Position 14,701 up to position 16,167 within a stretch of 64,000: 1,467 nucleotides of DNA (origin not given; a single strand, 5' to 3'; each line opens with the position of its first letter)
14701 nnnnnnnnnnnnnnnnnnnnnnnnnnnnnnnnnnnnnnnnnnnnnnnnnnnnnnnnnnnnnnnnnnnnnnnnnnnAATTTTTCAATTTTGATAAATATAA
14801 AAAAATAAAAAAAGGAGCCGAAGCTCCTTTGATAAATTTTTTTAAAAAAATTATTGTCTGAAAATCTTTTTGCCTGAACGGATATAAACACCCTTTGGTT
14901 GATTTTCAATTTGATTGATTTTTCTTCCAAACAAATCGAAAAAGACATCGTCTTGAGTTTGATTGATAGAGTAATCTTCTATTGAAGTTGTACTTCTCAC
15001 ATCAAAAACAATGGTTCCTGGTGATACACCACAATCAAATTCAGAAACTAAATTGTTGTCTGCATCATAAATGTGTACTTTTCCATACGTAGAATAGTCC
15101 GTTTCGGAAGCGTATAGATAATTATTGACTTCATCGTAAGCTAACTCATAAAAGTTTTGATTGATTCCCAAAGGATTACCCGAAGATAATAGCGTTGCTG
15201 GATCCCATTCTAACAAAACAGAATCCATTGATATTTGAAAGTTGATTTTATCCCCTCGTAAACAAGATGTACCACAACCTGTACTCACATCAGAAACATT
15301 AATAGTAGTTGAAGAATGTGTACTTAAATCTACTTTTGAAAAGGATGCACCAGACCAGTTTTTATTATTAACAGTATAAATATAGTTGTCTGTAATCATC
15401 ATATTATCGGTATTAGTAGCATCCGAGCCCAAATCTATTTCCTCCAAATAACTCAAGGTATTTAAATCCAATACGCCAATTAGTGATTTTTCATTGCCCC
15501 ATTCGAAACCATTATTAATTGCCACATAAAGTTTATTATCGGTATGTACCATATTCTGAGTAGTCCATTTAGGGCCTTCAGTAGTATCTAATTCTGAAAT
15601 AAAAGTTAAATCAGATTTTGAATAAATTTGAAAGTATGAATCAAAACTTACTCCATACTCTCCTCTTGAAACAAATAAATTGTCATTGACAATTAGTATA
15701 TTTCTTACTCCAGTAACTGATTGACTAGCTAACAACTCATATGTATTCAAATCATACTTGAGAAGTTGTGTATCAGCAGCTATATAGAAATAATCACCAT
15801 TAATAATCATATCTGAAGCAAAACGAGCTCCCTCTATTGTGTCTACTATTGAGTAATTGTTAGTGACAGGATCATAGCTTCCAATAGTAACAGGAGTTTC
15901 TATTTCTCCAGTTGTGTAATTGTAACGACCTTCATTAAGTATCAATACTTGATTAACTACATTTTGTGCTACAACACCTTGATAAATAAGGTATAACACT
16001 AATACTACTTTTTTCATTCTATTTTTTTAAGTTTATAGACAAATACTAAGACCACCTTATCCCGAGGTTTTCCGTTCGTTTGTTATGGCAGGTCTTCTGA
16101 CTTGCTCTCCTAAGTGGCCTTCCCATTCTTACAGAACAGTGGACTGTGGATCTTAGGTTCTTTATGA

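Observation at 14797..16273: Cobalamin riboswitch controlling a stand-alone secreted beta-propeller, with no btuB or cobalamin-metabolism gene in the unit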

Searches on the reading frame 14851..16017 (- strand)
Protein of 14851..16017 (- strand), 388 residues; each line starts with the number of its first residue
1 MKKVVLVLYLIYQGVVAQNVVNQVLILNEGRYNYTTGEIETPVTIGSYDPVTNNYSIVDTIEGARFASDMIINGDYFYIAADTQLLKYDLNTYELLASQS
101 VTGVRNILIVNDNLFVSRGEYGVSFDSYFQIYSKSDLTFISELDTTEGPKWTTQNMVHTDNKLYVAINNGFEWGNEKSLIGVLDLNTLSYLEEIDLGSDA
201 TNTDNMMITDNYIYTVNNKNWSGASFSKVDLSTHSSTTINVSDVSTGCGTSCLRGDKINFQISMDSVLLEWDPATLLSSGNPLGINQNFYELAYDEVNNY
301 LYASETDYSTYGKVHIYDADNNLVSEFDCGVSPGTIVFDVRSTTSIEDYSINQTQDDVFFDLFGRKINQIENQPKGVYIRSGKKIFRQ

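Call 4: search_protein_families(library=pfam, proteins=[window:14851-16017:-], max_evalue=0.01)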
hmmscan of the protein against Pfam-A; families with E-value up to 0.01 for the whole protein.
window:14851-16017:- (388 aa): 0 families

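Call 5: search_protein_families(library=ncbifam, proteins=[window:14851-16017:-], max_evalue=0.01)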
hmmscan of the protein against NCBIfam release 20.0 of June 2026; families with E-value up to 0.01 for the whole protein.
window:14851-16017:- (388 aa): 0 families

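Call 7: search_solved_structures(query=window:14854-16017:-, max_evalue=10, show_alignments=2)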
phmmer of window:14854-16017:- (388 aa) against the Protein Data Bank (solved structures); distinct sequences matched with E-value up to 10: 10.
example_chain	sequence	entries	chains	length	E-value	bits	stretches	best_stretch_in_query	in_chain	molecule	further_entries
4qhi_A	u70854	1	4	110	0.082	15.3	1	254-325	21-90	Uncharacterized protein MJ1213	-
8puj_A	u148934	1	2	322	0.33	13.3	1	288-336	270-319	YncE family protein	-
8okv_B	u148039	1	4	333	0.42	13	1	288-336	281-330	Putative surface layer protein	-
8p97_B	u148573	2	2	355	0.56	12.5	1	288-336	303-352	Putative surface layer protein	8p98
8baz_A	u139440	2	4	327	1.3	11.4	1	288-338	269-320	Surface layer protein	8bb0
3dsm_A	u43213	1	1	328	1.5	11.1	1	288-338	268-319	uncharacterized protein BACUNI_02894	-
8bmy_A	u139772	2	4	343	1.7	11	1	288-338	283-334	Putative surface layer protein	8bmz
8bai_A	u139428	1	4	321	1.7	11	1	288-337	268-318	Surface layer protein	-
8bn0_A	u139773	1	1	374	2.3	10.5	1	288-338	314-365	Putative surface layer protein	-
8bmx_D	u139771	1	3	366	3.5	9.9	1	288-336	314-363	YncE family protein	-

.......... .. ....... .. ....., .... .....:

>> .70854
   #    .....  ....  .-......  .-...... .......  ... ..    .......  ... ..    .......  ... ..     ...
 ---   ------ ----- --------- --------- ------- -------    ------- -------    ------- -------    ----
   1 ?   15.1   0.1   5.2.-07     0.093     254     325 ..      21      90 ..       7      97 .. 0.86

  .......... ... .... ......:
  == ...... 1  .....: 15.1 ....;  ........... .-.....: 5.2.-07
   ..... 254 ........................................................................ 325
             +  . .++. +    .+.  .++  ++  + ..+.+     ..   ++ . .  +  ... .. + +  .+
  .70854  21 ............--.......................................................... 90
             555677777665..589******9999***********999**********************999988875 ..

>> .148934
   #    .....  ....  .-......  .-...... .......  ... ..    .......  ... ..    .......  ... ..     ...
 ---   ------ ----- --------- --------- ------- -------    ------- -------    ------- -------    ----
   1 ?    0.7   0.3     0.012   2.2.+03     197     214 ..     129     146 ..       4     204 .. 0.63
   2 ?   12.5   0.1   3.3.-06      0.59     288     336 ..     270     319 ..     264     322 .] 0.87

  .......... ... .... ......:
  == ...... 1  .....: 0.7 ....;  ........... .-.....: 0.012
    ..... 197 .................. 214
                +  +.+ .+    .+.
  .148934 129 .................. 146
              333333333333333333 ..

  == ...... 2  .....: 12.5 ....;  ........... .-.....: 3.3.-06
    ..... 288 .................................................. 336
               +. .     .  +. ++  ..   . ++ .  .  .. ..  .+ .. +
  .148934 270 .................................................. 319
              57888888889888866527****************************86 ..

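Call 8: find_homologous_proteins(query=window:14854-16017:-)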
Query window:14854-16017:- (388 aa): 1164 proteins with E <= 0.001 among 3613 candidates; the best 120 are listed.
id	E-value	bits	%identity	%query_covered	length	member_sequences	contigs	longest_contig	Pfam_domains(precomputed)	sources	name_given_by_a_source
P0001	1.9e-253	858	100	100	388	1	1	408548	-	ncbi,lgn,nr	ncbi:MAG: hypothetical protein ISP71_00440 [Flavobacteriales bacterium]|nr:hypothetical protein [Fla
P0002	5.4e-247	837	97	100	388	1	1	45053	-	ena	-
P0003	9.6e-247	836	97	100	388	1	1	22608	-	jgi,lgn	jgi:hypothetical protein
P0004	1.2e-246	836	97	100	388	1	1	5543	-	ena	-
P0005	1.3e-246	836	97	100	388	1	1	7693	-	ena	-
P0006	1.5e-246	836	97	100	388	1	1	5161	-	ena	-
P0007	3.6e-246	834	97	100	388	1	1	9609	-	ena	-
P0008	4.4e-246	834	97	100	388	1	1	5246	-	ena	-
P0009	7.5e-246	833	97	100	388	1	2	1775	-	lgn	-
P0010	8.2e-246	833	96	100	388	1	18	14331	-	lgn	-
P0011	1.1e-245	833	96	100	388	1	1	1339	-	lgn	-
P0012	1.1e-245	833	96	100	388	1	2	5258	-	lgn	-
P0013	1.5e-245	832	96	100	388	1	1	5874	-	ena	-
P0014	3.8e-245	831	96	100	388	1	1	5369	-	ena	-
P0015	9.8e-245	830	96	100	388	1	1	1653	-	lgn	-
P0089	2.6e-186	637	82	88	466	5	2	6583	PF18962.8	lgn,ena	-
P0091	1.7e-182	625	79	89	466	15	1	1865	PF18962.8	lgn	-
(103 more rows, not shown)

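Call 12: find_related_loci(query=window:14854-16017:-, collection=genome_contigs, flank=10000)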
Query window:14854-16017:- (388 aa) in genome_contigs; peptide patterns used: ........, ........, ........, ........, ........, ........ (x = any residue, [..] = any of these).
55 stretches matched a pattern; 5 encode a relative of the query (tblastn E <= 1e-3); 5 distinct loci.
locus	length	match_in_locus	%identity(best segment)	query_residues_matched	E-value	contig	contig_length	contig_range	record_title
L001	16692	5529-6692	95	1-388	0e+0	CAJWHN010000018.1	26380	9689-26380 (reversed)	MAG TPA_asm: uncultured Flavobacteriales bacterium isolate ERR598955_bin.21_MetaBAT_v2.12.1_MAG genome assembly, contig:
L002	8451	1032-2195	94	1-388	0e+0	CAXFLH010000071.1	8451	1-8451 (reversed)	MAG TPA_asm: uncultured Flavobacteriales bacterium isolate ERR599029_concoct_167 genome assembly, contig: ERZ840367.1357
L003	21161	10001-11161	81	1-387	0e+0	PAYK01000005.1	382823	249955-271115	MAG: Flavobacteriales bacterium isolate SAT105 177299, whole genome shotgun sequence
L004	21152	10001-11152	68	1-388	0e+0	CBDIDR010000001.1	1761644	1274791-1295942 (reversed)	MAG: Flavobacteriales bacterium isolate f2803261-6542-4851-94c5-f2c0ca0e64f2 genome assembly, contig: contig_1, whole ge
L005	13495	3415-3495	59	32-58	2e-4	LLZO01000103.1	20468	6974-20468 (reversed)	MAG: Chlorobi bacterium OLB5 UZ05_CHB002CONTIG000103, whole genome shotgun sequence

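Call 18: search_protein_representatives(protein=window:14854-16017:-)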
Query: 388 residues. Proteins with E-value up to 0.001 (for the whole library): 457; up to 1e-10: 279; up to 1e-30: 82. The best 150 are listed.
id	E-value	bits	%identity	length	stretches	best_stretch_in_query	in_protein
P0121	4.9e-131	453.7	56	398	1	1-386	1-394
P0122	5.2e-108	378.0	50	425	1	1-351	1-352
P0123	3.8e-95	335.6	48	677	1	1-350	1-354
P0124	1.6e-90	320.4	46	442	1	6-356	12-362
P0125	4.6e-90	318.9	46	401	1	1-369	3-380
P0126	4.8e-90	318.8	58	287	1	85-339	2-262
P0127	5.4e-90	318.7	45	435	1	7-348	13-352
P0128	1.8e-87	310.4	43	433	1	9-348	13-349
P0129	1.2e-86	307.7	54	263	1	125-387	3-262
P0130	5.2e-83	295.7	44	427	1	13-348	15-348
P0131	9.1e-83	294.9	41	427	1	16-347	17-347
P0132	9.4e-79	281.7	43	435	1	16-346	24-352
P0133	3.0e-78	280.0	43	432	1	15-363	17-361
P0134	9.3e-77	275.1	40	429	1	7-348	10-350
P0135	1.7e-75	271.0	41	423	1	8-348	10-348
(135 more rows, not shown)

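Call 20: search_protein_families(library=pfam, alignment_id=A2, max_evalue=0.01)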
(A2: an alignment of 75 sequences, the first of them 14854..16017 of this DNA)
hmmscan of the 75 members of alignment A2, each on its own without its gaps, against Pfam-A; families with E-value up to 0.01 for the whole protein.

A. member 1, window:14854-16017:- (388 aa): 0 families

B. families by the number of members that match (of 75 scanned): 29 families (the first 25 are shown)
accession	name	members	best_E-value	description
PF18962.6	Por_Secre_tail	58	8.8e-17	Secretion system C-terminal sorting domain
PF11589.14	DUF3244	7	3.8e-06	Domain of unknown function (DUF3244)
PF08309.17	LVIVD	7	0.00048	LVIVD repeat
PF17963.7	Big_9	5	2.9e-28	Bacterial Ig domain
PF17803.7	Cadherin_4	5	7.4e-19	Bacterial cadherin-like domain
PF17892.7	Cadherin_5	5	2.7e-18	Cadherin-like domain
PF16819.11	DUF5074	4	0.00035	Domain of unknown function (DUF5074)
PF02191.22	OLF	2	1.7e-05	Olfactomedin-like domain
PF23775.1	Beta-prop_RIG_2nd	2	2.5e-05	RIG second beta-propeller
PF21959.2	DUF6923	1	1.8e-13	Repeat of unknown function (DUF6923)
PF00041.27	fn3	1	9.1e-08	Fibronectin type III domain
PF02239.22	Cytochrom_D1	1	4.4e-06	Cytochrome D1 heme domain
PF00127.26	Copper-bind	1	0.0004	Copper binding proteins, plastocyanin/azurin family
PF24619.1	Ig_SibA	1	0.00045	SibA-like, immunoglobulin-like domain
PF25309.1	ELLD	1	0.00076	Endolysin-like domain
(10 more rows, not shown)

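Call 21: search_solved_structures(query=A2, max_evalue=1, show_alignments=1)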
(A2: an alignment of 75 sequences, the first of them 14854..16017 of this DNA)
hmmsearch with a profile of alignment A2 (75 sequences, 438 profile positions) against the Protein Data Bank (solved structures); distinct sequences matched with E-value up to 1: 100 (the best 60 are shown).
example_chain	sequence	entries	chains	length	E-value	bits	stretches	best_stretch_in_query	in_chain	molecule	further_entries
8bn0_A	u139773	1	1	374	5.2e-16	61.5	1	16-348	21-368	Putative surface layer protein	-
8bmx_D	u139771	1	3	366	1.7e-15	59.8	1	16-345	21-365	YncE family protein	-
3dsm_A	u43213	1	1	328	4.2e-15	58.5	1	32-348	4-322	uncharacterized protein BACUNI_02894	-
8bmy_A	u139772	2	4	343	4.6e-15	58.4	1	32-348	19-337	Putative surface layer protein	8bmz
8p97_B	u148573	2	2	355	4.9e-15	58.3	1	6-345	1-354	Putative surface layer protein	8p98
8baz_A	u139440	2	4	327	9.8e-15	57.3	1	32-347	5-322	Surface layer protein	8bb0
8bai_A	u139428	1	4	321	1.7e-14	56.5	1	32-346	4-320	Surface layer protein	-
8okv_B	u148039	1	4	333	5.1e-13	51.6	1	32-345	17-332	Putative surface layer protein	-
8puj_A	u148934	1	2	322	5.2e-13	51.6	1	32-345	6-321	YncE family protein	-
5jvk_A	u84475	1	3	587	1.1e-12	50.5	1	335-435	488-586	Uncharacterized protein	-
8glj_D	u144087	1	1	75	4e-10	42.1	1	363-435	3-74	Por secretion system C-terminal sorting domain-containing protein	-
8glk_D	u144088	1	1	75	4.8e-10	41.8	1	363-435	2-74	Endonuclease I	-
7pzj_A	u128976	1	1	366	5e-09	38.5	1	345-431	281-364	Lipase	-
1l0q_A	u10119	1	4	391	7.8e-09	37.8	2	183-346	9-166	Surface layer protein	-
8blw_B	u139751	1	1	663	2.5e-08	36.2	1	151-356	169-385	YncE family protein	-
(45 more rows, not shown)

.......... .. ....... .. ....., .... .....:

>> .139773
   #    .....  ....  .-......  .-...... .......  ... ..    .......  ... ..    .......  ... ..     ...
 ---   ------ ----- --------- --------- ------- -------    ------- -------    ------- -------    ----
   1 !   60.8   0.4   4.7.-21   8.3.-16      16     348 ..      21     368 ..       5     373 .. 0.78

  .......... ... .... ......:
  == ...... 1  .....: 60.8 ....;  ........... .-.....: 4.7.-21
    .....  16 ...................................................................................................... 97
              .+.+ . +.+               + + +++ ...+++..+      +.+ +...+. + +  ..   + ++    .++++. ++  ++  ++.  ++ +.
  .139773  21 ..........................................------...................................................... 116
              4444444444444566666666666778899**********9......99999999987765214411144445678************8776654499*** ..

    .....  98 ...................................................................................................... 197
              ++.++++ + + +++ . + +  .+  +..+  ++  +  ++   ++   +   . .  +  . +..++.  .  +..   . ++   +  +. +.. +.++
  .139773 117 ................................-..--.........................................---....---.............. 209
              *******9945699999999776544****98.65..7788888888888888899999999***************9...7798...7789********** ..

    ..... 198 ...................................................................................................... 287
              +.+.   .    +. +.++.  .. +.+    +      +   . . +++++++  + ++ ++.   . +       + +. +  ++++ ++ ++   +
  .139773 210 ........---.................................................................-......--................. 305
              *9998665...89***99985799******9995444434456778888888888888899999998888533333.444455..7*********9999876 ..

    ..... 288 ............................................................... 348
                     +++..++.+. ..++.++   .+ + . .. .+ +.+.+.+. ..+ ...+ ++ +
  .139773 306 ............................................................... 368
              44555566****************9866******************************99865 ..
